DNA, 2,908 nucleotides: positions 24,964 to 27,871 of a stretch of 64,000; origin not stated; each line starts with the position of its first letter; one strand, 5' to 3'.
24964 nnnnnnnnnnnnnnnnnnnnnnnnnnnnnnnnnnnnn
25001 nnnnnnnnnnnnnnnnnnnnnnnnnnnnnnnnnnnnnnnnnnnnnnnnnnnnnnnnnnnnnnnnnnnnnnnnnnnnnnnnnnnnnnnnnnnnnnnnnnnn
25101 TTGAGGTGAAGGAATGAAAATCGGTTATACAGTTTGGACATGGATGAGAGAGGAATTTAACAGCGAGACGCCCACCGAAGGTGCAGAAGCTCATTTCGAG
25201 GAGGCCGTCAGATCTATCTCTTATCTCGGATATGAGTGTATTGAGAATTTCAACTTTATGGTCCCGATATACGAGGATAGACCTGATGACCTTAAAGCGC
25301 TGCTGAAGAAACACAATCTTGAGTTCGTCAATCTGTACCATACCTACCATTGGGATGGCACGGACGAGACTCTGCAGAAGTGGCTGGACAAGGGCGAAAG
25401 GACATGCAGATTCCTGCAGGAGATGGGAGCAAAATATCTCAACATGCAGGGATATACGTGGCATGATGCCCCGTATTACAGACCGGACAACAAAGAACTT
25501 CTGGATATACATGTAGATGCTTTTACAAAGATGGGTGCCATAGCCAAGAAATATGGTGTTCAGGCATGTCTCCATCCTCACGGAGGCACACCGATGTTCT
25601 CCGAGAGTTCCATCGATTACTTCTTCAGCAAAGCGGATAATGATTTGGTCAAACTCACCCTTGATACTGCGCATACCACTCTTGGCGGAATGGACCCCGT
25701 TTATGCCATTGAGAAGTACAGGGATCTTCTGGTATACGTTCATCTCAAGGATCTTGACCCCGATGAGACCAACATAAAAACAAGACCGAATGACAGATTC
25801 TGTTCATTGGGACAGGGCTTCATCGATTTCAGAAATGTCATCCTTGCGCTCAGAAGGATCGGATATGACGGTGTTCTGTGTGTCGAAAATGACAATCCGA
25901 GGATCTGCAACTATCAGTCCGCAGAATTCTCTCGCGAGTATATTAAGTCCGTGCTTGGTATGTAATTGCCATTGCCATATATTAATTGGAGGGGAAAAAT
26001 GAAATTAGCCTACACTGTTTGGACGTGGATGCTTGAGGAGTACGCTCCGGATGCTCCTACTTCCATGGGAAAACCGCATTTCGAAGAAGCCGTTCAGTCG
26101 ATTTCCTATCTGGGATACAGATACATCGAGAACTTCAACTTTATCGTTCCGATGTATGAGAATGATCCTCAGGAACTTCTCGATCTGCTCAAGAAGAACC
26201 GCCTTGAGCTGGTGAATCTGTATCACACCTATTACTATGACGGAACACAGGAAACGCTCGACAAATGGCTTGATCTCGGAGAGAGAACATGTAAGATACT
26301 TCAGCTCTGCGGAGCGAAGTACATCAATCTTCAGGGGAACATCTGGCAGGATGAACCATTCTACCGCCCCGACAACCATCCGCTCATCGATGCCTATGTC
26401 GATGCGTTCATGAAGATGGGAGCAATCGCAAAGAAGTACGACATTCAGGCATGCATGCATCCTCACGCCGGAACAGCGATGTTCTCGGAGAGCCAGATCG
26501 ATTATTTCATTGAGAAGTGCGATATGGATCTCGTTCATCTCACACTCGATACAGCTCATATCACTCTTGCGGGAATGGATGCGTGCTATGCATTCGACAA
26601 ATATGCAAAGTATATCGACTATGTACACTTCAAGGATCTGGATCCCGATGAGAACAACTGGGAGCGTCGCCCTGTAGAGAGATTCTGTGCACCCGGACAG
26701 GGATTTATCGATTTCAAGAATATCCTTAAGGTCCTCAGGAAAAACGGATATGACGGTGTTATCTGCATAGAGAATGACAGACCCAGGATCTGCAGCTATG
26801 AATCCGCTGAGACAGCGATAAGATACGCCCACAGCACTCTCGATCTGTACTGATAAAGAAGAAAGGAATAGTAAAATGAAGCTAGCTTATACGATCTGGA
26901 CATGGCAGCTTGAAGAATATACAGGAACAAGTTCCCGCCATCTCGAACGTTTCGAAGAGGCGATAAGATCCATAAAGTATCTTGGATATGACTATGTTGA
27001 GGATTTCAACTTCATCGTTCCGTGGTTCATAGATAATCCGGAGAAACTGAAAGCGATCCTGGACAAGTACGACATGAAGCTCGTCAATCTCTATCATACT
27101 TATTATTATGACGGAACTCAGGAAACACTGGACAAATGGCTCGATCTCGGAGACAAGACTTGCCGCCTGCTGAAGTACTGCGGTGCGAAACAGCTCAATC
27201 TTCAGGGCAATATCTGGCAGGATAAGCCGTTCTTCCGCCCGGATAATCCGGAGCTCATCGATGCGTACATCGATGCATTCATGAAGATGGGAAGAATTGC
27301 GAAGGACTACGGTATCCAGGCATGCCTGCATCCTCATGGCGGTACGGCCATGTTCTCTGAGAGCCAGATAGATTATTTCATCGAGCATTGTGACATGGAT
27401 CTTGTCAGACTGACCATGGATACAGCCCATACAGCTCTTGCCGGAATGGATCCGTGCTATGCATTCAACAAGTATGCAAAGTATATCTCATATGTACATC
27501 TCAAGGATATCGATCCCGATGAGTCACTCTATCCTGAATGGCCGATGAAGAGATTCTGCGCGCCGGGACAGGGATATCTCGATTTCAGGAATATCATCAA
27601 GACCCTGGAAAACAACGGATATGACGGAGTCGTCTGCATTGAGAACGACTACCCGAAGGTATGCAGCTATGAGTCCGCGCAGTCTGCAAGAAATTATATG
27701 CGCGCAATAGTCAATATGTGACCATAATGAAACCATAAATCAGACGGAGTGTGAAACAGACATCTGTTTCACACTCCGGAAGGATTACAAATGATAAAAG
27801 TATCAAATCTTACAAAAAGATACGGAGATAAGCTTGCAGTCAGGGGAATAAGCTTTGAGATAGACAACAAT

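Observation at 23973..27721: Gfo/Idh/MocA oxidoreductase followed by three tandem diverged TIM-barrel paralogues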

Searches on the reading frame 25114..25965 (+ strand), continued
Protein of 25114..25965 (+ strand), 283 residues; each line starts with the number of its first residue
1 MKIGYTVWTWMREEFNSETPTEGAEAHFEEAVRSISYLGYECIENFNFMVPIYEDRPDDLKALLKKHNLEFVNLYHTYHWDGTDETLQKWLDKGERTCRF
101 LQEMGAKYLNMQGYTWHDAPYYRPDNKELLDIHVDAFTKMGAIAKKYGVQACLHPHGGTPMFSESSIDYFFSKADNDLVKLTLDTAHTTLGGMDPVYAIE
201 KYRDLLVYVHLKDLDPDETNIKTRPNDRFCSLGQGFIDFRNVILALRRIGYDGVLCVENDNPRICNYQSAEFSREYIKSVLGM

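Call 46: fold_search(model_id=the predicted structure, library=pdb)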
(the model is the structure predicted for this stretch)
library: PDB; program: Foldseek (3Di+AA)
matches with E <= 10: 1885; with E <= 0.001: 565
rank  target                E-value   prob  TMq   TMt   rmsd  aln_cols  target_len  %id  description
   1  3cny_A                5.4e-18  1.00  0.82  0.77   3.5       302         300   22  Crystal structure of a putative inositol catabolism protein iole (iole, lp_3607) from lactobacillus plantarum wcfs1 at (released 2008-04-08)
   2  9zmv                  1.1e-16  1.00  0.77  0.73   4.0       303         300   21  Crystal structure of an Iole protein from Brucella melitensis (orthorhombic P form) (released 2025-12-24)
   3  9zmw_A                2.8e-16  1.00  0.78  0.74   4.0       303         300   21  Crystal structure of a Iole protein from Brucella melitensis (orthorhombic P form 2) (released 2025-12-24)
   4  9zmu                  5.3e-16  1.00  0.77  0.73   3.9       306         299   21  Crystal structure of an Iole protein from Brucella melitensis (hexagonal P form) (released 2025-12-24)
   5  8ro4_C                1.7e-15  1.00  0.74  0.63   5.5       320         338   17  The crystal structure of 2-hydroxy-3-keto-glucal hydratase AtHYD from A. tumefaciens (released 2024-08-07)
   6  3vnk_A                2.1e-15  1.00  0.77  0.75   3.9       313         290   16  Crystal structures of D-Psicose 3-epimerase with D-fructose from Clostridium cellulolyticum H10 (released 2012-08-01)
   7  3vnj_A                4.6e-15  1.00  0.76  0.74   3.7       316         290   16  Crystal structures of D-Psicose 3-epimerase with D-psicose from Clostridium cellulolyticum H10 (released 2012-08-01)
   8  3vnl_A                5.5e-15  1.00  0.76  0.74   3.9       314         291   16  Crystal structures of D-Psicose 3-epimerase with D-tagatose from Clostridium cellulolyticum H10 (released 2012-08-01)
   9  1i60                  5.8e-15  1.00  0.78  0.80   3.8       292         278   17  Structural genomics, IOLI protein (released 2002-03-13)
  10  8ro4_A                6.5e-15  1.00  0.75  0.64   5.2       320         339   16  The crystal structure of 2-hydroxy-3-keto-glucal hydratase AtHYD from A. tumefaciens (released 2024-08-07)
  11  9koj_A                6.9e-15  1.00  0.78  0.80   4.2       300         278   17  Crystal structure of the isomerase Art22 (released 2025-07-30)
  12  5hmq_C                7.3e-15  1.00  0.73  0.35   4.0       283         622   18  xylose isomerase-like TIM barrel/4-hydroxyphenylpyruvate dioxygenase fusion protein (released 2016-10-19)
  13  5hmq_D                8.2e-15  1.00  0.73  0.35   4.2       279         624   19  xylose isomerase-like TIM barrel/4-hydroxyphenylpyruvate dioxygenase fusion protein (released 2016-10-19)
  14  5hmq_F                9.7e-15  1.00  0.73  0.35   4.0       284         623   18  xylose isomerase-like TIM barrel/4-hydroxyphenylpyruvate dioxygenase fusion protein (released 2016-10-19)
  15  8xiv                  1.0e-14  1.00  0.78  0.76   3.9       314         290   15  Production of D-psicose (released 2024-12-25)
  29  6wn6_A                5.1e-14  1.00  0.72  0.77   4.1       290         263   20  Crystal structure of 3-keto-D-glucoside 4-epimerase, YcjR, from E. coli, apo form (released 2020-06-10)
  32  6wn6_B                6.8e-14  1.00  0.74  0.79   4.0       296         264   20  Crystal structure of 3-keto-D-glucoside 4-epimerase, YcjR, from E. coli, apo form (released 2020-06-10)
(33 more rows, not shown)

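Call 51: find_encoding_contigs(protein=P0008, flank=10000, max_places=2)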
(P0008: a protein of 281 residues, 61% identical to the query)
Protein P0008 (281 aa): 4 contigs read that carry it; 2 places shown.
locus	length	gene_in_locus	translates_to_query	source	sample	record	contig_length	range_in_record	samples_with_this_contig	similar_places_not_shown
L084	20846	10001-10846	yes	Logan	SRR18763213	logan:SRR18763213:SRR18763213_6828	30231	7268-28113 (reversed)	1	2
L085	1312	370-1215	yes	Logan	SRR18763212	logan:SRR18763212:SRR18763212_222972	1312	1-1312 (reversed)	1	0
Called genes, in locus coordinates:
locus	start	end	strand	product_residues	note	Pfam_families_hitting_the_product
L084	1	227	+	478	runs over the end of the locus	-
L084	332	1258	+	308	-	PF00528:BPD_transp_1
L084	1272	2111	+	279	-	PF00528:BPD_transp_1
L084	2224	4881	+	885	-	PF08531:Bac_rhamnosid_N, PF05592:Bac_rhamnosid, PF17389:Bac_rhamnosid6H, PF17390:Bac_rhamnosid_C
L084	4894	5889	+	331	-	-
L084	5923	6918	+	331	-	-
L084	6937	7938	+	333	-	-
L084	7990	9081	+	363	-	PF01408:GFO_IDH_MocA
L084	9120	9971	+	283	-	PF01261:AP_endonuc_2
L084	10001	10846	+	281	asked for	PF01261:AP_endonuc_2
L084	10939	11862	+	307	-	PF00005:ABC_tran, PF13304:AAA_21 (weak)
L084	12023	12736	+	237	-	PF12679:ABC2_membrane_2 (faint), PF12730:ABC2_membrane_4 (weak)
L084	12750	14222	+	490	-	PF23357:DUF7088 (weak), PF09822:ABC_transp_aux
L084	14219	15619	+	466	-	PF14238:DUF4340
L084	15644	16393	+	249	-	PF06283:ThuA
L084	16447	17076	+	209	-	PF16161:DUF4867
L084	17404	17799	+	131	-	PF05025:RbsD_FucU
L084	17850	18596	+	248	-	PF06283:ThuA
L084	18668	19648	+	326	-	PF08240:ADH_N, PF00107:ADH_zinc_N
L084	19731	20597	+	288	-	-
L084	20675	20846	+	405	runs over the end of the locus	PF07690:MFS_1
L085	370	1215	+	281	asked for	PF01261:AP_endonuc_2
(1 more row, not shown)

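Call 52: find_encoding_contigs(protein=P0006, flank=10000, max_places=2)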
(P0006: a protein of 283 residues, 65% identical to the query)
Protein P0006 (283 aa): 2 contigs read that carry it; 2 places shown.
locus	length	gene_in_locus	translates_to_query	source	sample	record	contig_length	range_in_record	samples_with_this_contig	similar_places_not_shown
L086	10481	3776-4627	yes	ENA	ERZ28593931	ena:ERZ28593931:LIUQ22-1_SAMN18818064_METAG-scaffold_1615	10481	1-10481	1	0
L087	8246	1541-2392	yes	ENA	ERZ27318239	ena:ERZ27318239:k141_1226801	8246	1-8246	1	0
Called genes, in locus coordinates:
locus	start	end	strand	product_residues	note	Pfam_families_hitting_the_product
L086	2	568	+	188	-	?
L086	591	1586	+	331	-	-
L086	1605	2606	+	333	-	-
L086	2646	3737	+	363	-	PF01408:GFO_IDH_MocA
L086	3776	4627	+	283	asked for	PF01261:AP_endonuc_2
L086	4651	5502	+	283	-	PF01261:AP_endonuc_2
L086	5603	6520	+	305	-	PF00005:ABC_tran, PF13304:AAA_21 (weak)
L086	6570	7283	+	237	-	-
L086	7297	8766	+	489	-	PF23357:DUF7088 (weak), PF09822:ABC_transp_aux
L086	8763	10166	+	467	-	PF14238:DUF4340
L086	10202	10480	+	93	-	?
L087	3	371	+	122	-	?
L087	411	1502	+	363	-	PF01408:GFO_IDH_MocA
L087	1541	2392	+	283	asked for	PF01261:AP_endonuc_2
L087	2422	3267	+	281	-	PF01261:AP_endonuc_2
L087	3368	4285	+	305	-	PF00005:ABC_tran, PF13304:AAA_21 (weak)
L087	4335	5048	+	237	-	-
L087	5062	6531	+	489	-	PF23357:DUF7088 (weak), PF09822:ABC_transp_aux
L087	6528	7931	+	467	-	PF14238:DUF4340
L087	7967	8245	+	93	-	?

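Call 64: search_protein_families(library=ncbifam, proteins=[L081:4657-5619:+, L003:10866-11867:+, L003:11890-13053:+], max_evalue=0.00001)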
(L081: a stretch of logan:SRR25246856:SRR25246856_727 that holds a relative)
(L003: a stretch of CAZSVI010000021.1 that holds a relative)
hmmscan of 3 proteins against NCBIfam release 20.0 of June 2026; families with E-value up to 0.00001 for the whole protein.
L081:4657-5619:+ (320 aa): 0 families

L003:10866-11867:+ (333 aa): 1 family
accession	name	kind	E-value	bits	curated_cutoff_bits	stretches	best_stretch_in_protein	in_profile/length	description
TIGR04379.1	myo_inos_iolE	equivalog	5e-12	46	290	1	153-301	125-267/290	myo-inosose-2 dehydratase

L003:11890-13053:+ (387 aa): 9 families
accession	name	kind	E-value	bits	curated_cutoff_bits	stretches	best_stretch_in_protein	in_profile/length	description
NF052479.1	LevoglcsnDh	equivalog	1.2e-117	392.9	650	1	3-384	2-386/386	levoglucosan dehydrogenase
TIGR04380.1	myo_inos_iolG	equivalog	3.1e-40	138.1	355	1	5-300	2-265/330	inositol 2-dehydrogenase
NF041392.1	XylDh_Gfo6_Halo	equivalog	2e-27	95.9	350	1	64-217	73-226/350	D-xylose 1-dehydrogenase Gfo6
NF040723.1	UDP-GlcNAcDh_Arch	equivalog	9.7e-26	91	450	1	5-217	1-193/302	UDP-N-acetylglucosamine 3-dehydrogenase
NF008607.0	PRK11579.1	subfamily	3.2e-17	62.6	330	1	1-225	1-209/346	oxidoreductase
NF052679.1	InsChiInosDhIolG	equivalog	7.3e-12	45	540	1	4-153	2-147/343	bifunctional inositol 2-dehydrogenase/D-chiro-inositol 1-dehydrogenase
NF058561.1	BT_2158_fam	equivalog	7.7e-12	44.5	750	1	59-155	84-178/487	glycoside 3-dehydrogenase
NF058563.1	BT_2159_fam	equivalog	3.1e-08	33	650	1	6-201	2-182/350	disaccharide 3-dehydrogenase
NF007574.0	PRK10206.1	equivalog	3.6e-08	32.8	352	1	53-209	45-194/345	oxidoreductase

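Call 70: search_protein_representatives(alignment_id=A2)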
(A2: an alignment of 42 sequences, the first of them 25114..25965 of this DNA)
Query: 42 sequences, 279 profile positions. Proteins with E-value up to 0.001 (for the whole library): 14132; up to 1e-10: 3663; up to 1e-30: 188. The best 150 are listed.
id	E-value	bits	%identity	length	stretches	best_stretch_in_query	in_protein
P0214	3.4e-125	433.4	-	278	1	1-279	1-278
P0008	9.3e-123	425.4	-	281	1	1-278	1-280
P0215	4.2e-109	380.7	-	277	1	1-278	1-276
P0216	1.5e-102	359.1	-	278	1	1-279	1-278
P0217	8.3e-102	356.7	-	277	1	1-279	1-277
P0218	4.4e-101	354.3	-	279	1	1-279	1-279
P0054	1.0e-99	349.9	-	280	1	1-279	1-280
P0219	2.0e-95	335.8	-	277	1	1-276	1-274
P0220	2.6e-95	335.4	-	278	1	1-278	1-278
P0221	1.6e-93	329.6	-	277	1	1-279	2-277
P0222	4.1e-88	311.8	-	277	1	1-274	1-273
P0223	2.7e-87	309.1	-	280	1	2-277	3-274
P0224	5.1e-87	308.2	-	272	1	1-278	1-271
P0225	5.2e-87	308.2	-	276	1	1-279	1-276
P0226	4.6e-85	301.8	-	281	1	1-278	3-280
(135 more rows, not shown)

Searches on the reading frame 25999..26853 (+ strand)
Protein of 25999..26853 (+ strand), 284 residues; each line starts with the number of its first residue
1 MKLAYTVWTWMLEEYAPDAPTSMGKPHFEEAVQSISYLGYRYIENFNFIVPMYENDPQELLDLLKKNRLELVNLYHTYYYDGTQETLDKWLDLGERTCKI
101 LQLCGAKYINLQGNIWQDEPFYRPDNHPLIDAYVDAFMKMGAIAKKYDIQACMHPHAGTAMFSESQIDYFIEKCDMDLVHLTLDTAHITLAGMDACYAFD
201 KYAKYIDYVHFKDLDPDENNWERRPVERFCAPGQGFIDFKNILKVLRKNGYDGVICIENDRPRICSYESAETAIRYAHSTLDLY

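Call 5: search_protein_families(library=pfam, proteins=[window:25999-26853:+])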
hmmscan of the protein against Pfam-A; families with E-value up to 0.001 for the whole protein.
window:25999-26853:+ (284 aa): 1 family
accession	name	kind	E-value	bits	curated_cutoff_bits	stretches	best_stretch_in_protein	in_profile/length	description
PF01261.30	AP_endonuc_2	-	6.5e-31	108.3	31.1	1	36-269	5-234/249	Xylose isomerase-like TIM barrel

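Call 6: search_protein_families(library=ncbifam, proteins=[window:25999-26853:+])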
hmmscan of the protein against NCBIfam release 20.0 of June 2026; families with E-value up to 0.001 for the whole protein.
window:25999-26853:+ (284 aa): 6 families
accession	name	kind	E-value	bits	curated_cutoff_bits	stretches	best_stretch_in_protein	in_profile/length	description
TIGR04379.1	myo_inos_iolE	equivalog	5.5e-31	108.2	290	1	18-260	15-267/290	myo-inosose-2 dehydratase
NF041099.2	keto_glucon_epim_IolO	equivalog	1.1e-07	31.4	300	1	134-276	131-263/269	5-keto-L-gluconate epimerase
NF009688.0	PRK13209.1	subfamily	2.5e-06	26.7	317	1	120-259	123-254/286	L-ribulose-5-phosphate 3-epimerase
TIGR03234.1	OH-pyruv-isom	equivalog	1.1e-05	24.9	353.45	1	170-259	163-240/254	hydroxypyruvate isomerase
NF051856.1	PsicseEpim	equivalog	0.00012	22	300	1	125-258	121-244/287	D-psicose 3-epimerase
TIGR00542.1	hxl6Piso_put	equivalog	0.00077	18.9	272.15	0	88-258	90-248/279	L-ribulose-5-phosphate 3-epimerase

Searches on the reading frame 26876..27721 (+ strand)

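Call 5: search_protein_families(library=pfam, proteins=[window:26876-27721:+])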
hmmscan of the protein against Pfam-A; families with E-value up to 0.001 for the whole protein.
window:26876-27721:+ (281 aa): 1 family
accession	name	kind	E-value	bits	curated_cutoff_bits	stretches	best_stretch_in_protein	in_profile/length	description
PF01261.30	AP_endonuc_2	-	5.7e-32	111.8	31.1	1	33-261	4-233/249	Xylose isomerase-like TIM barrel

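Call 6: search_protein_families(library=ncbifam, proteins=[window:26876-27721:+])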
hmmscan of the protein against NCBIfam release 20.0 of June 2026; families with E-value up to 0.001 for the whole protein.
window:26876-27721:+ (281 aa): 4 families
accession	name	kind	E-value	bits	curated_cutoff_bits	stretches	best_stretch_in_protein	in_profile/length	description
TIGR04379.1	myo_inos_iolE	equivalog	1.2e-30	107.1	290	1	25-278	24-289/290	myo-inosose-2 dehydratase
NF041099.2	keto_glucon_epim_IolO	equivalog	1.7e-08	34.1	300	1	164-279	166-268/269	5-keto-L-gluconate epimerase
TIGR03234.1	OH-pyruv-isom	equivalog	6.6e-06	25.6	353.45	1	168-257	163-240/254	hydroxypyruvate isomerase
NF009688.0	PRK13209.1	subfamily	0.00093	18.3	317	0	119-275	124-273/286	L-ribulose-5-phosphate 3-epimerase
